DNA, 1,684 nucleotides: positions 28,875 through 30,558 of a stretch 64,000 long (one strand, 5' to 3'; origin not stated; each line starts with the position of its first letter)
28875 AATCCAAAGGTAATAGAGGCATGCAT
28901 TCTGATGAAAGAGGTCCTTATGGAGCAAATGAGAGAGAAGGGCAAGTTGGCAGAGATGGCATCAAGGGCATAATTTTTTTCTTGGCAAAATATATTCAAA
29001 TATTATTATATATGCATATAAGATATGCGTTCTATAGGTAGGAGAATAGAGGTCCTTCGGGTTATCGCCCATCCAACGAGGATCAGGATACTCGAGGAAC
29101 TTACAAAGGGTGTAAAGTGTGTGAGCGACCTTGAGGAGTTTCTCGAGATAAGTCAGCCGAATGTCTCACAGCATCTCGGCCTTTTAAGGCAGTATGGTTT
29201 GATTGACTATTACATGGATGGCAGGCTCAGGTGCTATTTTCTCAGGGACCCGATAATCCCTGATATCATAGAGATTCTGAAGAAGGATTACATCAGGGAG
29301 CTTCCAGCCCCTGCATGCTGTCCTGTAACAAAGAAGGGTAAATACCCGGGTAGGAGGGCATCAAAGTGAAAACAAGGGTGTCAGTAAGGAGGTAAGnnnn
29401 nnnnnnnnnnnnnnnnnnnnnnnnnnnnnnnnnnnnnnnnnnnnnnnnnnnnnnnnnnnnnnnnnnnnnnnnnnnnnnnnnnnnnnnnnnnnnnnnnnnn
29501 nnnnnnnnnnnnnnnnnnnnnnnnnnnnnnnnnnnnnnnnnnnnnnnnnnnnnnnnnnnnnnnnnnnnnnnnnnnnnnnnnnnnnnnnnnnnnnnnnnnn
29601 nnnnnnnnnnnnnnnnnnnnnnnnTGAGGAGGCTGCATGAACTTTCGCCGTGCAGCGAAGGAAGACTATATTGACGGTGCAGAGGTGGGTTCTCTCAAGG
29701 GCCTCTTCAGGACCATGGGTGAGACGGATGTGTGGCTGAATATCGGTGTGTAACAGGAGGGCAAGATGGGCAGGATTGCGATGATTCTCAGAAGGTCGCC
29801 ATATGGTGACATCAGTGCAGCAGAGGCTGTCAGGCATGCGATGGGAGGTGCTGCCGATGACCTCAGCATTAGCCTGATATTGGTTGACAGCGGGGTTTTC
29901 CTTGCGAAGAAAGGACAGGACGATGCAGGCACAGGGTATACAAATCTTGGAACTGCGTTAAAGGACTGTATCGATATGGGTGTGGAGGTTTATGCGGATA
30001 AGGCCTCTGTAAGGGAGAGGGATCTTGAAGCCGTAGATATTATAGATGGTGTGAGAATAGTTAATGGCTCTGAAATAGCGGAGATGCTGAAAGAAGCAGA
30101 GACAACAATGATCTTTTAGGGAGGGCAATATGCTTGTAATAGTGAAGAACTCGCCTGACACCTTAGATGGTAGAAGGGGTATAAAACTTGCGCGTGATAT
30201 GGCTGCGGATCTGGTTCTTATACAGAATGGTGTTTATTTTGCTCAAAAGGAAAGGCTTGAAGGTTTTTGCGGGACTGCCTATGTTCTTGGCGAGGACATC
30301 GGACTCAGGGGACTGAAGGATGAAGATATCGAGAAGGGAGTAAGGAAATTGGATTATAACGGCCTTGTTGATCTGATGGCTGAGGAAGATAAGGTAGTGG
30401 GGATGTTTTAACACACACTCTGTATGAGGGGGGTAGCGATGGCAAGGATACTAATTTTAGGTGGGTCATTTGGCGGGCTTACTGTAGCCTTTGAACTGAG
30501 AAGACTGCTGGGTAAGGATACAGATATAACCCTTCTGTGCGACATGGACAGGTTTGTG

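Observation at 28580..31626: Candidate undescribed module: 2x ArsR + DsrE(Sec)FH + SQR as a selenium-dependent sulfide/persulfide handling system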

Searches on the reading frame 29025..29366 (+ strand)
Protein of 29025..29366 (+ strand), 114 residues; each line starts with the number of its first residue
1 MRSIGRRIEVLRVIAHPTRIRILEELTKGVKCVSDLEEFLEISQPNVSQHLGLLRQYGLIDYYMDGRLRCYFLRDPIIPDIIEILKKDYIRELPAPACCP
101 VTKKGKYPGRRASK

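Call 3: search_protein_families(library=pfam, proteins=[window:29025-29366:+], max_evalue=0.01)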
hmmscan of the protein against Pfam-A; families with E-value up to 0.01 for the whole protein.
window:29025-29366:+ (114 aa): 5 families
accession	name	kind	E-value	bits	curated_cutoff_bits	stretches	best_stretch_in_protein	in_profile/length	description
PF01022.26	HTH_5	-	3.6e-14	52.8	22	1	16-62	1-47/47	Bacterial regulatory protein, arsR family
PF12840.13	HTH_20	-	5.1e-11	42.8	27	1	14-61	1-49/51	Helix-turn-helix domain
PF12802.13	MarR_2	-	0.0005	20.6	27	1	18-62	6-52/61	MarR family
PF01325.25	Fe_dep_repress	-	0.0018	18.9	26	1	23-63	16-55/60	Iron dependent repressor, N-terminal DNA binding domain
PF25212.1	HVO_A0114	-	0.0027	17.9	27.6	1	9-68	14-74/84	HVO_A0114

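Call 4: search_protein_families(library=ncbifam, proteins=[window:29025-29366:+], max_evalue=0.01)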
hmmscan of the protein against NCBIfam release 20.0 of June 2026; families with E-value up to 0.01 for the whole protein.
window:29025-29366:+ (114 aa): 11 families
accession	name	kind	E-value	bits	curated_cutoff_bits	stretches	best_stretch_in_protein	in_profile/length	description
NF033788.1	HTH_metalloreg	subfamily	2.8e-22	78.3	55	1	9-81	3-76/77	metalloregulator ArsR/SmtB family transcription factor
NF047906.1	CdPbTransRegCmtR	equivalog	1.1e-11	44.6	150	1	12-83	16-87/104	Cd(II)/Pb(II)-sensing metalloregulatory transcriptional regulator CmtR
NF040642.1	sulf_sens_BigR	equivalog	2.3e-11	43.6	155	1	9-85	12-88/95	sulfite-sensing transcriptional repressor BigR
NF033789.1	repress_SdpR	subfamily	4.4e-11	42.5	100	1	11-85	2-76/79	autorepressor SdpR family transcription factor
NF045707.1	Dbac_1936_reg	equivalog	1.7e-09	37.6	115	1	13-86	13-86/99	ArsR/SmtB-type metalloregulator TsoR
NF052532.1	TransRegPagRBaca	equivalog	6e-08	32.7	170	1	7-85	17-95/99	transcriptional repressor PagR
NF007528.0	PRK10141.1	subfamily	1.6e-07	31.2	97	1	8-80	7-79/117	metalloregulator ArsR/SmtB family transcription factor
NF041413.1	ArsR_Rv2640c_fam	equivalog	3.4e-06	27.4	155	1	11-66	36-94/118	Rv2640c family ArsR-like transcriptional regulator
NF053755.1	MsvR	equivalog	2.7e-05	24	220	1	11-81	7-80/236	transcriptional factor MsvR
NF053602.1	Phr_regulator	exception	3.5e-05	23.4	320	1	10-64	5-59/191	heat shock transcription regulator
TIGR01884.1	cas_HTH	subfamily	0.00043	19.7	60.2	1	18-69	143-194/202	CRISPR-associated CARF protein Csa3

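Call 30: search_solved_structures(query=window:29025-29366:+, show_alignments=4, max_evalue=0.00001)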
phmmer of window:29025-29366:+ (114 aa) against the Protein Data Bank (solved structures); distinct sequences matched with E-value up to 0.00001: 12.
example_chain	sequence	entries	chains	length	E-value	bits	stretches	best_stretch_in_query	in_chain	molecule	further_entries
8qkf_A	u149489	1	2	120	8.7e-10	42.1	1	9-81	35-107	ArsR family transcriptional regulator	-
6jmi_A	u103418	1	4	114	1.2e-09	41.6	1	8-93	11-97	Uncharacterized HTH-type transcriptional regulator Rv0081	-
3f6v_A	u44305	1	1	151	2.6e-08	37.4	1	9-84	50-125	Possible transcriptional regulator, ArsR family protein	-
3pqj_A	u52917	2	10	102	1.8e-07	34.7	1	9-71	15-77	Biofilm growth-associated repressor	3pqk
6o8k_A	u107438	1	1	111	2.2e-07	34.4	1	9-85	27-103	Transcriptional regulator, ArsR family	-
13ct_A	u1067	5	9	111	2.2e-07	34.4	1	9-85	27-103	Transcriptional regulator, ArsR family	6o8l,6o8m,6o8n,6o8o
1r1t_A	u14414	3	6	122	3.3e-07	33.8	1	9-79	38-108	Transcriptional repressor smtB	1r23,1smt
6j0e_A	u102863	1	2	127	6.3e-07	32.9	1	9-85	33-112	Arsenic responsive repressor ArsR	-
7p6f_AAA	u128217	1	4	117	7.8e-07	32.6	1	9-74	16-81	Transcriptional regulator SrnR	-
2jsc_A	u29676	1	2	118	2.1e-06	31.2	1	11-78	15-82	Transcriptional regulator Rv1994c/MT2050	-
4k2e_A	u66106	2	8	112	2.1e-06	31.2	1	5-90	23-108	Transcriptional activator HlyU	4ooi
1r22_A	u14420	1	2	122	8.6e-06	29.3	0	9-78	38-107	Transcriptional repressor smtB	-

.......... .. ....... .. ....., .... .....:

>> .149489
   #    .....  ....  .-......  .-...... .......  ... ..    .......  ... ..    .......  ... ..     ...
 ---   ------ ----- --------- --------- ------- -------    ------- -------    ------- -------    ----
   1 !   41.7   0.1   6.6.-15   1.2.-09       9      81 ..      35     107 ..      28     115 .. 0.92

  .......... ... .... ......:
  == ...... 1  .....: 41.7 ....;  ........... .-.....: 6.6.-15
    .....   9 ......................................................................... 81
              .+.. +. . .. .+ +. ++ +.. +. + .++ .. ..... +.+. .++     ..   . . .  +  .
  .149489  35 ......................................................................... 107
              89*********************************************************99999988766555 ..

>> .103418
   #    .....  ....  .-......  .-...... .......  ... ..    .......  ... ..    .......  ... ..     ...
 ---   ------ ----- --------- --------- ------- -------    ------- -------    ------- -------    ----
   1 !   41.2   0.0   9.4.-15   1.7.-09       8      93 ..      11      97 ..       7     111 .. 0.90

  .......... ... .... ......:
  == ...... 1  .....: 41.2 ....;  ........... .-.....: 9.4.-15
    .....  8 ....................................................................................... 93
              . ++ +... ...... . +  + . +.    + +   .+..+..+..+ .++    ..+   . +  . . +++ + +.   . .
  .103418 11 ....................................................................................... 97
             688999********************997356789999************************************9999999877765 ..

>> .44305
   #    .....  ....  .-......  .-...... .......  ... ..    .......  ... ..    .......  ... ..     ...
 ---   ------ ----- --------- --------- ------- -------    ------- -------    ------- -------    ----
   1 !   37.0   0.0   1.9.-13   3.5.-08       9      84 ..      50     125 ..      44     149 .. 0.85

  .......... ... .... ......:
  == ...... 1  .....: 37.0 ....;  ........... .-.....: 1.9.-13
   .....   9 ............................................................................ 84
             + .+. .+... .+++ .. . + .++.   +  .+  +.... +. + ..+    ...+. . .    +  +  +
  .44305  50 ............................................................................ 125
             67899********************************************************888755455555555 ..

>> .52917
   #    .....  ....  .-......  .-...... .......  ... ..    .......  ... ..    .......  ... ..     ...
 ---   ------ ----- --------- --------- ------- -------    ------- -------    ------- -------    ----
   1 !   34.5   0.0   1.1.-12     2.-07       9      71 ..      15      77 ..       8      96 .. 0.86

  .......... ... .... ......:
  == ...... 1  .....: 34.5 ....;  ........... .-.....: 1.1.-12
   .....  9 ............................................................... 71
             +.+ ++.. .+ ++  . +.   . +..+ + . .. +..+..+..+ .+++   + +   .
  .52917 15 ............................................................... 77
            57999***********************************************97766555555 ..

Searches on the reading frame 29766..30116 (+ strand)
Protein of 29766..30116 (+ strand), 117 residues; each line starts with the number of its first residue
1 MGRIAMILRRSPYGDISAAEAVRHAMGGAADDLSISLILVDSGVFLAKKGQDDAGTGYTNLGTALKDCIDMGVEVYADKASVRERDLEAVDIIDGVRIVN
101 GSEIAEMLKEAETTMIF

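Call 3: search_protein_families(library=pfam, proteins=[window:29766-30116:+], max_evalue=0.01)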
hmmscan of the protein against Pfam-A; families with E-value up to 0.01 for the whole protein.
window:29766-30116:+ (117 aa): 1 family
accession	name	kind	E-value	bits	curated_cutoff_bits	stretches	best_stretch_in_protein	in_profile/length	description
PF02635.20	DsrE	-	2.8e-16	60.2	22.7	1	4-115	3-114/116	DsrE/DsrF-like family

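Call 4: search_protein_families(library=ncbifam, proteins=[window:29766-30116:+], max_evalue=0.01)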
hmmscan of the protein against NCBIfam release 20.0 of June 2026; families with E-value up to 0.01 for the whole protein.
window:29766-30116:+ (117 aa): 2 families
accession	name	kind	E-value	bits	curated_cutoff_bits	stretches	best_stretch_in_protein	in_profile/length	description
TIGR03010.1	sulf_tusC_dsrF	equivalog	9.1e-13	48.2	94.15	1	3-116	1-115/116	sulfurtransferase complex subunit TusC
NF001238.0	PRK00211.1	equivalog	6.3e-09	35.7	79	1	1-116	1-118/119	sulfurtransferase complex subunit TusC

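Call 40: search_solved_structures(query=window:29766-30116:+, show_alignments=1, max_evalue=1)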
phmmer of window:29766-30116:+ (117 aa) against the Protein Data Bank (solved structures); distinct sequences matched with E-value up to 1: 5.
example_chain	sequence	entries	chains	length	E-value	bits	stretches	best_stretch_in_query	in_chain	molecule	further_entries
2hy5_B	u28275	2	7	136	2.5e-10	43.7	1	6-94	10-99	Intracellular sulfur oxidation protein dsrF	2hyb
1jx7_A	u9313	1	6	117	0.002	21.5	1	2-115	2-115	HYPOTHETICAL PROTEIN YCHN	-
6wvs_A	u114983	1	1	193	0.15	15.5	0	95-113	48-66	DeNovoTIM15 hyperstable de novo TIM barrel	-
3mc3_A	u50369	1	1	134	0.15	15.5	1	68-117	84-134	DsrE/DsrF-like family protein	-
1qo8_A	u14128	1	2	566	0.42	14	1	7-72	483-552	FLAVOCYTOCHROME C3 FUMARATE REDUCTASE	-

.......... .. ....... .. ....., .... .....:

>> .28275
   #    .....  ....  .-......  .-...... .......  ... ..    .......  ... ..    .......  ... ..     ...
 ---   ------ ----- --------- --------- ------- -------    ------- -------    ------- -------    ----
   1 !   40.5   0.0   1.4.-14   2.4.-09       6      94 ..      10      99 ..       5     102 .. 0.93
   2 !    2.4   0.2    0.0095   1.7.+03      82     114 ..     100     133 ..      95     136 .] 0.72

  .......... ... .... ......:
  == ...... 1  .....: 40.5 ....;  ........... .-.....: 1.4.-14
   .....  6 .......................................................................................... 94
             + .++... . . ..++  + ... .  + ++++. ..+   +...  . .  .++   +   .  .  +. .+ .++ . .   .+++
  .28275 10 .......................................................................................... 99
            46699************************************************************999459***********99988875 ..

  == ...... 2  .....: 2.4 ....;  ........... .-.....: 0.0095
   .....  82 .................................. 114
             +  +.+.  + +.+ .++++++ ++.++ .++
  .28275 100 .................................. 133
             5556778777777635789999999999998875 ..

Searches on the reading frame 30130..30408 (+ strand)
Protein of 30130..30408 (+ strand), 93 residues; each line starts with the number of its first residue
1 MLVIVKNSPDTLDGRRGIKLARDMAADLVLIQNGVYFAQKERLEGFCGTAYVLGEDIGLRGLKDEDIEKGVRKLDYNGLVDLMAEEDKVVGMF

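Call 3: search_protein_families(library=pfam, proteins=[window:30130-30408:+], max_evalue=0.01)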
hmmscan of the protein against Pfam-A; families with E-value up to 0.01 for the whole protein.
window:30130-30408:+ (93 aa): 1 family
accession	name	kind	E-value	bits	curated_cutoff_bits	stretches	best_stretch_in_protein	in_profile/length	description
PF04077.17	DsrH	-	6.1e-12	46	24.4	1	26-89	20-88/88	DsrH like protein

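Call 4: search_protein_families(library=ncbifam, proteins=[window:30130-30408:+], max_evalue=0.01)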
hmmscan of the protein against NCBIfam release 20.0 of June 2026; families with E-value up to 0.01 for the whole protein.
window:30130-30408:+ (93 aa): 2 families
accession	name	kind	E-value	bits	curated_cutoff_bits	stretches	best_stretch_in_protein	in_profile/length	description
TIGR03011.1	sulf_tusB_dsrH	equivalog_domain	7.5e-13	48.5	49.2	1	2-90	1-93/95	sulfurtransferase complex subunit TusB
NF010035.0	PRK13510.1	equivalog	7.6e-06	26.1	104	1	1-86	1-89/95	sulfurtransferase complex subunit TusB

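Call 41: search_solved_structures(query=window:30130-30408:+, show_alignments=2, max_evalue=1)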
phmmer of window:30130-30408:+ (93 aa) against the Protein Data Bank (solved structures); distinct sequences matched with E-value up to 1: 3.
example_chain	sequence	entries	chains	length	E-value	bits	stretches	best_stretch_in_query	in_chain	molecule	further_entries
2hy5_C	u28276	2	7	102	4e-06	30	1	18-89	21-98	DsrH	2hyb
1rhx_A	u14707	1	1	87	2.6e-05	27.5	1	3-91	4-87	conserved hypothetical protein TM0979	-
1x9a_A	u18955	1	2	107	5e-05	26.5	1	3-91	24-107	hypothetical protein TM0979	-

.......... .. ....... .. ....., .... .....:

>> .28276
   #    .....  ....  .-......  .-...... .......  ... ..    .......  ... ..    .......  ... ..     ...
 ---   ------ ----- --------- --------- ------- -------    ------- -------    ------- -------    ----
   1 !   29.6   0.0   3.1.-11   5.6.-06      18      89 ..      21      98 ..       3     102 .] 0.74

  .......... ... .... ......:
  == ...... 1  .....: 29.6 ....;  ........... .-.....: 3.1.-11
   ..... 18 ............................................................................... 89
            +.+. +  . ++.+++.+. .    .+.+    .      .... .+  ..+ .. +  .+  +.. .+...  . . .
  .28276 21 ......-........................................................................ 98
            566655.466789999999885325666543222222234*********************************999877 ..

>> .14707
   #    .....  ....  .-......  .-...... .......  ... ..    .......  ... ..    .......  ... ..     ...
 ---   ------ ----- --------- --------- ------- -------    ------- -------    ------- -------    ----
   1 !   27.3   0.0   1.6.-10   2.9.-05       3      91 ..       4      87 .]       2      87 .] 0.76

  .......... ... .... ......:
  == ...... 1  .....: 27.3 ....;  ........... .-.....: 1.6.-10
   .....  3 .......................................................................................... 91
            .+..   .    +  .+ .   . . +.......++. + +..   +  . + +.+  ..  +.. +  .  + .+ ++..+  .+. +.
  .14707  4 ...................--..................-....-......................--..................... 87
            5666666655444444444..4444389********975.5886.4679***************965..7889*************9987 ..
